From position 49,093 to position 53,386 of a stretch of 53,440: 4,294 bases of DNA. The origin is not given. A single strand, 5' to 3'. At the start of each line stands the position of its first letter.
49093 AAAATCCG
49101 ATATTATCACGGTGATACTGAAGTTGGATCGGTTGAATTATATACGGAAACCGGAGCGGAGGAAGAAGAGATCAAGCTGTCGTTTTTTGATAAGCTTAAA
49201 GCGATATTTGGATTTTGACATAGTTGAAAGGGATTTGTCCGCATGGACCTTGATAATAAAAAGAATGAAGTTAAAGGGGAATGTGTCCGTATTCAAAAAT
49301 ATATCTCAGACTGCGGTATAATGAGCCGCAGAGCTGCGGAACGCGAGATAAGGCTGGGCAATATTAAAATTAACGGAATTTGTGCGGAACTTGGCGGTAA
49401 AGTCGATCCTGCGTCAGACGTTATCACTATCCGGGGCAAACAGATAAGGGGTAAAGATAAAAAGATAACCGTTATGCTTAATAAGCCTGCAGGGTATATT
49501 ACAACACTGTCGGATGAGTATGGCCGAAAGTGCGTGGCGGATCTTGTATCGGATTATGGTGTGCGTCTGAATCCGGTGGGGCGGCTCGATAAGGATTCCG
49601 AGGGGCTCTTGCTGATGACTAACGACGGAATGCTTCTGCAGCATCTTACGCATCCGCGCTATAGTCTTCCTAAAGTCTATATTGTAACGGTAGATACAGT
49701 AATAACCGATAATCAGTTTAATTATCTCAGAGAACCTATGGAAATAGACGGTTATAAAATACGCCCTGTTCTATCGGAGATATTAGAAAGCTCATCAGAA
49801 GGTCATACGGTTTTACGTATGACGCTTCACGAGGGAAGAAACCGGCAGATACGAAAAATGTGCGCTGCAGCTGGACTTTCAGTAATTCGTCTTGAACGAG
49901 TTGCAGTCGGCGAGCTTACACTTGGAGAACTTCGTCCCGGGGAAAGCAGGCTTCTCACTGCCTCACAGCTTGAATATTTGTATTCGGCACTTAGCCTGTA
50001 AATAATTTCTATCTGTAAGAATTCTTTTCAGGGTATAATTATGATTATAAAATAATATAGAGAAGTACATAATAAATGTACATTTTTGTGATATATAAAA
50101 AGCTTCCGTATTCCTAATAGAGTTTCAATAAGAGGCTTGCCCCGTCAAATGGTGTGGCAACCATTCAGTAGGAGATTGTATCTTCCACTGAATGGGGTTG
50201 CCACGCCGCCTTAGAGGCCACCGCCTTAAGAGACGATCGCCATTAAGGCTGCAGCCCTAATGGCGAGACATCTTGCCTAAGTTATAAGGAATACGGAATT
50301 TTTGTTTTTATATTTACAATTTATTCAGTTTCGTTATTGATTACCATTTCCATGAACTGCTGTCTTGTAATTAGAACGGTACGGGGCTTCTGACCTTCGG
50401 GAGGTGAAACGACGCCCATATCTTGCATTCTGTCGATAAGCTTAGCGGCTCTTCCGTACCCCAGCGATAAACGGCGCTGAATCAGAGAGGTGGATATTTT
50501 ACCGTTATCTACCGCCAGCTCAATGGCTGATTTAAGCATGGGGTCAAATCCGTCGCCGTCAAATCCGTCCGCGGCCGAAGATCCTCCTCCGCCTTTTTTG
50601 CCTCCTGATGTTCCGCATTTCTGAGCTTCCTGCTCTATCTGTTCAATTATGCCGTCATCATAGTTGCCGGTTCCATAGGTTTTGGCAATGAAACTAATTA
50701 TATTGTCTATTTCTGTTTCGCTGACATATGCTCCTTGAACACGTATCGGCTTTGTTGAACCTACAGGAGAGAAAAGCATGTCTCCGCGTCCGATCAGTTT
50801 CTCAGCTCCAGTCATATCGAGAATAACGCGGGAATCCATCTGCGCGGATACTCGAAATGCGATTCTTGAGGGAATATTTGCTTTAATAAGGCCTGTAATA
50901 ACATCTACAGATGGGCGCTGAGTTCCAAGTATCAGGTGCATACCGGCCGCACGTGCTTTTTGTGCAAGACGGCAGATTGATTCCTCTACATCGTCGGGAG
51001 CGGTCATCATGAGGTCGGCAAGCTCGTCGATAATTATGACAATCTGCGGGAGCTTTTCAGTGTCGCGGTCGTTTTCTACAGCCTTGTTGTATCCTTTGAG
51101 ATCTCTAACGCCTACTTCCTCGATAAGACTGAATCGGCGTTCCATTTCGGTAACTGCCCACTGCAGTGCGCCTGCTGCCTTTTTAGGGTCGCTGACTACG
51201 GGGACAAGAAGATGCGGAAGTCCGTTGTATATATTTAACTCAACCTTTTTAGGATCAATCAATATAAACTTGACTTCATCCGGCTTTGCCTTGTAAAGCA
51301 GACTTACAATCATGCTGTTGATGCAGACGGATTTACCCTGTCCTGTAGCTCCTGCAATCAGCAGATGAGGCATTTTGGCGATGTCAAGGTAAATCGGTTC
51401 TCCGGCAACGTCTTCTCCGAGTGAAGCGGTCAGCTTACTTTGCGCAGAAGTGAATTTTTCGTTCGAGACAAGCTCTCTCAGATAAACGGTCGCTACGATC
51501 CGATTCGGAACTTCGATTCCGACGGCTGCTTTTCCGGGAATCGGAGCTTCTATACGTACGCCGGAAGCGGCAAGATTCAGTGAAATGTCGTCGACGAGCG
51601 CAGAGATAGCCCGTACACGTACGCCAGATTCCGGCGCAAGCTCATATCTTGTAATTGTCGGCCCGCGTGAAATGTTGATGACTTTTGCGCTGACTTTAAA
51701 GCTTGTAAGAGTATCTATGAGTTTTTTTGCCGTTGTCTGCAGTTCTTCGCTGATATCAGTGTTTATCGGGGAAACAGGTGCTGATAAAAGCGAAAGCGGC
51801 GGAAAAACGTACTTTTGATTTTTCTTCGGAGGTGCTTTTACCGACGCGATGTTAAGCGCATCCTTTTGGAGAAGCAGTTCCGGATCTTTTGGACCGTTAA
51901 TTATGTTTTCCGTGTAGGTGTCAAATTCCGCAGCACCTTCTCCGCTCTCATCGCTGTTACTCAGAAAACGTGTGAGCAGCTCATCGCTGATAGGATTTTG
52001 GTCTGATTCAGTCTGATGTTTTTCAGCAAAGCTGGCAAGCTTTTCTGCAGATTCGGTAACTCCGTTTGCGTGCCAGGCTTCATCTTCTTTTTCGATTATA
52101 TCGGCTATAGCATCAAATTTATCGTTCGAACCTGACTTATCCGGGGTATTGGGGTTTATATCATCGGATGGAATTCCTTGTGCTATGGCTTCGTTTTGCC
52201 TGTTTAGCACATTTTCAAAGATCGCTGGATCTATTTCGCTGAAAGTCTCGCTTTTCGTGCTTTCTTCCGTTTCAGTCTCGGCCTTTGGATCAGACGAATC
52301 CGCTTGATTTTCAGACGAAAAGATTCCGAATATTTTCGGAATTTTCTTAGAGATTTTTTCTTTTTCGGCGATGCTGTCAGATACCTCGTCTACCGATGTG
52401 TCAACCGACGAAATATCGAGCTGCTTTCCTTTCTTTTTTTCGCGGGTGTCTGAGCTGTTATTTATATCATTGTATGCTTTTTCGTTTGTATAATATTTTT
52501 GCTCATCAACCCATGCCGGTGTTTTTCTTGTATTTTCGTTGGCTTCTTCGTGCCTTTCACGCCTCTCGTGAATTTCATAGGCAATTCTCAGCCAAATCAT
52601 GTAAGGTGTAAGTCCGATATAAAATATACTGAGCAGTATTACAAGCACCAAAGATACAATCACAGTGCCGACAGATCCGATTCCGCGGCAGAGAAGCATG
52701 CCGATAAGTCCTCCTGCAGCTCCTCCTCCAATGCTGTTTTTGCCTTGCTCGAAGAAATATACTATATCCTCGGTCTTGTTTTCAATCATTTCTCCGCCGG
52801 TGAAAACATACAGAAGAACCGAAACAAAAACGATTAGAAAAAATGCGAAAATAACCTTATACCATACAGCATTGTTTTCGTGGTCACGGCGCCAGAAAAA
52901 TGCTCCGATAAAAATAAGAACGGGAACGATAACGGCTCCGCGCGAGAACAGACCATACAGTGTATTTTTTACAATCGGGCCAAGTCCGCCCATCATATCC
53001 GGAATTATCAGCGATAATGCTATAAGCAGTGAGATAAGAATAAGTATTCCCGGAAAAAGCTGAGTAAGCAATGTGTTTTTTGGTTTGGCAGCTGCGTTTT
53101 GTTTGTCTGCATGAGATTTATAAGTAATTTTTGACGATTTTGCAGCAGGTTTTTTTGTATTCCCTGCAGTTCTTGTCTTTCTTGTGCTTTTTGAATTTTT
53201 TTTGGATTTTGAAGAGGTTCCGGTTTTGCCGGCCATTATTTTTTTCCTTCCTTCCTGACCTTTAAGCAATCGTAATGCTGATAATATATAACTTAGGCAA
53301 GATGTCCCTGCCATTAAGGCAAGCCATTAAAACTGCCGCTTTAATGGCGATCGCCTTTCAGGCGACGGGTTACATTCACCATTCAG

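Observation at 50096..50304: Repeat R5 sits exactly inside the loop of an intrinsic terminator, revealing an insertion site and the element boundaries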

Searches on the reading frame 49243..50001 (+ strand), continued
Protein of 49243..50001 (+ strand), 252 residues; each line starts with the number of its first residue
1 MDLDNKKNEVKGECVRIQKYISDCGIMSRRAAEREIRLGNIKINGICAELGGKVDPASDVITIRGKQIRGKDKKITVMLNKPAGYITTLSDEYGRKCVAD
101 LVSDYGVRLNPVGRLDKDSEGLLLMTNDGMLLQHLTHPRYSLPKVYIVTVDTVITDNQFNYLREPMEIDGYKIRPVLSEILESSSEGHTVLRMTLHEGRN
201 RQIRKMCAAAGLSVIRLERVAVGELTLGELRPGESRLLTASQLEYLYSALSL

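Call 73: find_encoding_contigs(protein=P0123, flank=10000, max_places=2)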
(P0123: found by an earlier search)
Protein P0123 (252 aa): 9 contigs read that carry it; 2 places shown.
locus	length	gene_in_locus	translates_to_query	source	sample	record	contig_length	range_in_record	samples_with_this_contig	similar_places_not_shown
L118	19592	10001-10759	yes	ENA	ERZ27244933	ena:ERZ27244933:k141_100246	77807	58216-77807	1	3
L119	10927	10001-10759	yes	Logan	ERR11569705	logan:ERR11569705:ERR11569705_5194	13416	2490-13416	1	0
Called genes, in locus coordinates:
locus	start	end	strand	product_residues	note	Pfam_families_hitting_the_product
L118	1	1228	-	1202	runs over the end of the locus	PF01855:POR_N, PF17147:PFOR_II, PF01558:POR, PF10371:EKR, PF12838:Fer4_7, PF13183:Fer4_8 (weak), PF13237:Fer4_10 (weak), PF02775:TPP_enzyme_C, +4 more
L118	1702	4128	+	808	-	PF02190:LON_substr_bdg, PF08298:AAA_PrkA (weak), PF00004:AAA, PF07728:AAA_5, PF13401:AAA_22 (faint), PF22667:Lon_lid, PF05362:Lon_C, PF13541:ChlI (weak), +1 more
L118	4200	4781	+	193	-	PF03193:RsgA_GTPase (faint), PF01926:MMR_HSR1, PF02421:FeoB_N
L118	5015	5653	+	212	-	PF02163:Peptidase_M50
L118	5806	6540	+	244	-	PF02616:SMC_ScpA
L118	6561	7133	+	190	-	PF04079:SMC_ScpB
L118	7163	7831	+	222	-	-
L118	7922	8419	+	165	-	PF09579:Spore_YtfJ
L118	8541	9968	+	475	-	PF00768:Peptidase_S11, PF07943:PBP5_C (weak)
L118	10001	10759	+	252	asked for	PF00849:PseudoU_synth_2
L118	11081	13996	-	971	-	PF17854:FtsK_alpha, PF01580:FtsK_SpoIIIE, PF09397:FtsK_gamma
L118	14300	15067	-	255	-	PF04018:VCA0040-like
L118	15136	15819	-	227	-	PF01210:NAD_Gly3P_dh_N (weak), PF02254:TrkA_N, PF03446:NAD_binding_2 (weak), PF03721:UDPG_MGDP_dh_N (faint), PF03807:F420_oxidored (weak), PF02080:TrkA_C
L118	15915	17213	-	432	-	PF02386:TrkH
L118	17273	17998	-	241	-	PF00072:Response_reg, PF00486:Trans_reg_C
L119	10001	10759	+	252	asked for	PF00849:PseudoU_synth_2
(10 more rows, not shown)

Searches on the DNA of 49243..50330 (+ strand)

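Call 32: search_rna_families(source=window, start=50000, end=50330, threshold=evalue, max_evalue=10)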
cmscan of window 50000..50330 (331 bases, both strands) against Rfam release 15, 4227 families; matches with E-value up to 10: 7.
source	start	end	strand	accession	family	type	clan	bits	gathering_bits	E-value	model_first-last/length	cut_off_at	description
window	50026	50141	+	RF01692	Bacteroid-trp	Cis-reg; leader;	-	20.6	49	7.4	1-131/131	no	Bacteroidete tryptophan peptide leader RNA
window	50149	50209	+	RF03324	mir-1288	Gene; miRNA;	-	20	70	0.11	1-74/74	no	mir-1288 microRNA precursor family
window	50071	50138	-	RF02824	LPR10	Gene; sRNA;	-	18.5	69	0.6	1-94/94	no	Legionella RNA 10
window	50060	50159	-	RF00082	SraG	Gene; sRNA;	-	18.2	50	0.68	1-177/177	no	SraG RNA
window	50152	50206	+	RF03957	mir-5856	Gene; miRNA;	-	17.7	90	0.42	1-70/70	no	mir-5856 microRNA precursor family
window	50152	50206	-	RF03957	mir-5856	Gene; miRNA;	-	16.9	90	0.74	1-70/70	no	mir-5856 microRNA precursor family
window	50155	50203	+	RF00886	MIR807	Gene; miRNA;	-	14.3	113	2.4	1-176/176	no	MIR807 microRNA precursor family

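Call 33: search_dna_similar(query=window:50124-50286:+, collection=plasmids, mode=distant, max_evalue=0.01)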
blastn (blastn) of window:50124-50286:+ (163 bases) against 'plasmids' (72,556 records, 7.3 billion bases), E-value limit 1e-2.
No match.

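Call 34: search_dna_similar(query=window:50124-50286:+, collection=phages, mode=distant, max_evalue=0.01)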
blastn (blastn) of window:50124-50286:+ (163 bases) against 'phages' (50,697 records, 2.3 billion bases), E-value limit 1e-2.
No match.

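Call 74: search_rna_families(source=L099, start=13800, end=14300, threshold=evalue, max_evalue=0.1)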
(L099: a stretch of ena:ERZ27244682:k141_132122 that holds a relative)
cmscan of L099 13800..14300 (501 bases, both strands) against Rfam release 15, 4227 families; matches with E-value up to 0.1: 8.
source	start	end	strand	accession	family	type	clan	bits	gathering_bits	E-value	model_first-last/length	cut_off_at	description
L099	14208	14287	-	RF03845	mir-3327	Gene; miRNA;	-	31.7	85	0.00057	1-89/89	no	mir-3327 microRNA precursor family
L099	14181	14266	+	RF02057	STnc40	Gene; sRNA;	-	28.3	45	0.0068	1-70/70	no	Salmonella enterica sRNA STnc40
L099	14150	14271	+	RF01606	plasmodium_snoR31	Gene; snRNA; snoRNA; HACA-box;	-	28.2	60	0.085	1-145/145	no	small nucleolar RNA snoR31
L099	14202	14282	+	RF03845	mir-3327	Gene; miRNA;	-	26.5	85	0.013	1-89/89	no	mir-3327 microRNA precursor family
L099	14214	14274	+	RF00051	mir-17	Gene; miRNA;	-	23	49.5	0.0062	1-80/80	no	mir-17 microRNA precursor family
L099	14213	14273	-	RF00051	mir-17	Gene; miRNA;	-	21.5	49.5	0.018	1-80/80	no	mir-17 microRNA precursor family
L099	14226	14263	+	RF03790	MIR8008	Gene; miRNA;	-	21.3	66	0.083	1-55/55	no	MIR8008 microRNA precursor family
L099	14215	14300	-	RF00084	CsrC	Gene; sRNA;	CL00106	14.1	61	0.05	163-255/255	5'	CsrC RNA family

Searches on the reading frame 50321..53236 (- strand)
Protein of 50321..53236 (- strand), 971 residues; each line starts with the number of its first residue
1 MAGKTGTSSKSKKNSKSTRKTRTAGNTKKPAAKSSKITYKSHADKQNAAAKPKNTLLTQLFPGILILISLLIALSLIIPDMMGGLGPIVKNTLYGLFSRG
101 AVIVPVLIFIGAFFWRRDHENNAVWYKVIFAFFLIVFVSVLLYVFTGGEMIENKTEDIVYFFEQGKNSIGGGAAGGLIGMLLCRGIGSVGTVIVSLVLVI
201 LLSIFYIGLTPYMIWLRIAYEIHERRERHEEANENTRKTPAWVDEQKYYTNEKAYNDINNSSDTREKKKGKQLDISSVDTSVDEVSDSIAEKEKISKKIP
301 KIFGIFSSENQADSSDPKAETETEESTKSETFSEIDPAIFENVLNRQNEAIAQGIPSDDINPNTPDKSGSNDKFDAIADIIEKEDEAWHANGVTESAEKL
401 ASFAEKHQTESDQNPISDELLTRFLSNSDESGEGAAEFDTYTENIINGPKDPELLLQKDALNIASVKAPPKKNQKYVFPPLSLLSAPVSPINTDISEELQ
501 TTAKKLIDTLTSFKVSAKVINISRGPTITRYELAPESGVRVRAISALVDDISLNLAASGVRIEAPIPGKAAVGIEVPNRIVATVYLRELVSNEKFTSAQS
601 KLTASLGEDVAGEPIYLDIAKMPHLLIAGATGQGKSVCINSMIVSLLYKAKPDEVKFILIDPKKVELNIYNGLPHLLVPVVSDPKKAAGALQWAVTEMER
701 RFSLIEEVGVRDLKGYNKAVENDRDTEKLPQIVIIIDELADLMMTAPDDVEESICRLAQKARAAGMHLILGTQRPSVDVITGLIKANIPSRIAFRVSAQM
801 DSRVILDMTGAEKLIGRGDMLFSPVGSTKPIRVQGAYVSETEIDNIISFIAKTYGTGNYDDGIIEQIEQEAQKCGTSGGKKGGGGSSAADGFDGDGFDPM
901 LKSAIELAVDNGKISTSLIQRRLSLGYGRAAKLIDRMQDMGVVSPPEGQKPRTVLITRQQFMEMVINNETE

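Call 28: find_encoding_contigs(protein=window:50321-53236:-, flank=10000, max_places=4)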
Protein window:50321-53236:- (971 aa): 24 contigs read that carry it; 4 places shown.
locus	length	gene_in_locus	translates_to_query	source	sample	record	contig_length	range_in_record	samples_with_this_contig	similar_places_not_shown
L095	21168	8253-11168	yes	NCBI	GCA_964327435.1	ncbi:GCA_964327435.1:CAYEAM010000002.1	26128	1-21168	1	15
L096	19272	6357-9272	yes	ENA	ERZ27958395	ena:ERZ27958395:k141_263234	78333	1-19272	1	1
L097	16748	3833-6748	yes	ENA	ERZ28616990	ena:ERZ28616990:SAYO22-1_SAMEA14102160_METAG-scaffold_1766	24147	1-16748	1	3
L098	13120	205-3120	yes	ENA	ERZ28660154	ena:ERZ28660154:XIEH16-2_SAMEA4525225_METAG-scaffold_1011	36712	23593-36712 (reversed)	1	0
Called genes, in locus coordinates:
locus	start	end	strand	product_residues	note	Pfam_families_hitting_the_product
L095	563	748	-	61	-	-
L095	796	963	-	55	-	-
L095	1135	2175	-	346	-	PF00672:HAMP, PF00512:HisKA, PF02518:HATPase_c, PF13581:HATPase_c_2 (weak)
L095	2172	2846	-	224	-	PF00072:Response_reg, PF00486:Trans_reg_C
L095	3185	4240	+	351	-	PF13493:DUF4118, PF00512:HisKA, PF02518:HATPase_c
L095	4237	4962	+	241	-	PF00072:Response_reg, PF00486:Trans_reg_C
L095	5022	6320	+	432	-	PF02386:TrkH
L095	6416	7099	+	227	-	PF01210:NAD_Gly3P_dh_N (weak), PF02254:TrkA_N, PF03446:NAD_binding_2 (weak), PF03721:UDPG_MGDP_dh_N (faint), PF03807:F420_oxidored (weak), PF02080:TrkA_C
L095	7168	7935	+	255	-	PF04018:VCA0040-like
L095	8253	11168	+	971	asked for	PF17854:FtsK_alpha, PF01580:FtsK_SpoIIIE, PF09397:FtsK_gamma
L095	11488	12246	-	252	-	PF00849:PseudoU_synth_2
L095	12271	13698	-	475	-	PF00768:Peptidase_S11, PF07943:PBP5_C (faint)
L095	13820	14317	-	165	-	PF09579:Spore_YtfJ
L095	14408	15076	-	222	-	-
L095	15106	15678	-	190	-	PF04079:SMC_ScpB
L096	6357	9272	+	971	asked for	PF17854:FtsK_alpha, PF01580:FtsK_SpoIIIE, PF09397:FtsK_gamma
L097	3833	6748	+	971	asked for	PF17854:FtsK_alpha, PF01580:FtsK_SpoIIIE, PF09397:FtsK_gamma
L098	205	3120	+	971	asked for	PF17854:FtsK_alpha, PF01580:FtsK_SpoIIIE, PF09397:FtsK_gamma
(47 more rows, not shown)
